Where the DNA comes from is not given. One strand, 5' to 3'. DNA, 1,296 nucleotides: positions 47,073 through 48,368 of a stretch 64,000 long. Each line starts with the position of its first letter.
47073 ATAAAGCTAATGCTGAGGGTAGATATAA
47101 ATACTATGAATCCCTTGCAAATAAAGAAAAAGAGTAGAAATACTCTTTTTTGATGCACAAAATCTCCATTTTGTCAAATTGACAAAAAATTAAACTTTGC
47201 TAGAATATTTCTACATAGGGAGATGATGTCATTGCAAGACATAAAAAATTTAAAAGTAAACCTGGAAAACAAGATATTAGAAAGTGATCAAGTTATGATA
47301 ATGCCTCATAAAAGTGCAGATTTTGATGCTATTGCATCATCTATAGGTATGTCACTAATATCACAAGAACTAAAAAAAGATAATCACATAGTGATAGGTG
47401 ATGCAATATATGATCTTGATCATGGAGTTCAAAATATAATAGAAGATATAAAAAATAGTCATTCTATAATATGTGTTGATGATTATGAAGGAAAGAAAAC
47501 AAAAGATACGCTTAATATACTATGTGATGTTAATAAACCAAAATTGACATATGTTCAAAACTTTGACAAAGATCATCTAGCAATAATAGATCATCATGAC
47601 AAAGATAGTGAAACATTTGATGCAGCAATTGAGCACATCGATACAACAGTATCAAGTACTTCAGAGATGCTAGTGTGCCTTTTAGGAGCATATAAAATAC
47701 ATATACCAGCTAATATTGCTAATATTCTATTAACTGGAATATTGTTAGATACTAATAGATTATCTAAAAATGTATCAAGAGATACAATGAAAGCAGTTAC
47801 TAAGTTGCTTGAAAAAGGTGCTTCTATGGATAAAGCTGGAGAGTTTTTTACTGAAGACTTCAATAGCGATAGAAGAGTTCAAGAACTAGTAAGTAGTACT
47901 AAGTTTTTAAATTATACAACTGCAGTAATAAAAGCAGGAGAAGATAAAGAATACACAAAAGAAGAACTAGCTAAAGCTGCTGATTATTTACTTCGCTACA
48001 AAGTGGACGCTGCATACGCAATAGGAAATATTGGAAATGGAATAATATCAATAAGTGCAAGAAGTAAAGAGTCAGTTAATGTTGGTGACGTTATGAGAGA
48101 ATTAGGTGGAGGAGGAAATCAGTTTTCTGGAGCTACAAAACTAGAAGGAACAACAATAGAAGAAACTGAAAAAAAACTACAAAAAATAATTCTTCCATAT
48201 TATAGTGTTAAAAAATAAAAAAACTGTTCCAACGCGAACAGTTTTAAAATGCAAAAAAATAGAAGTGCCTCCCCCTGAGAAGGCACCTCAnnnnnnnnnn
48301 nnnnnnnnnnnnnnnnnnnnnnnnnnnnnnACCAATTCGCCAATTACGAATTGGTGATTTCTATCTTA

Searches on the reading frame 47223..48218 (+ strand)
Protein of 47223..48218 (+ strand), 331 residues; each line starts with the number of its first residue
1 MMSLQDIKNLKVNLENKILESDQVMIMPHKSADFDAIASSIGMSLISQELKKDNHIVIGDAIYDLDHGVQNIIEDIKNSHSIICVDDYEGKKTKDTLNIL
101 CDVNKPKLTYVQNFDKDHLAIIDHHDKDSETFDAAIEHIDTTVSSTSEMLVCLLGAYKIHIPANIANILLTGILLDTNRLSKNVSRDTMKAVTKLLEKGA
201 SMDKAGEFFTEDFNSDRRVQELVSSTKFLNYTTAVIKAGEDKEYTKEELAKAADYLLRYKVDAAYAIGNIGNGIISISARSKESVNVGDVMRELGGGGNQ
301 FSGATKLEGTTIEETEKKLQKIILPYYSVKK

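Call 80: search_protein_families(library=pfam, proteins=[window:47223-48218:+], max_evalue=0.001)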
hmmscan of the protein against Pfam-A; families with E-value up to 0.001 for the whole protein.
window:47223-48218:+ (331 aa): 2 families
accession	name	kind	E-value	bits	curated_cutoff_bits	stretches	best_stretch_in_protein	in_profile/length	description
PF01368.27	DHH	-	9e-17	62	28.1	1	23-173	1-125/125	DHH family, N-terminal domain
PF02272.25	DHHA1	-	2.5e-10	41.1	25.9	1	234-318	7-95/102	DHHA1 domain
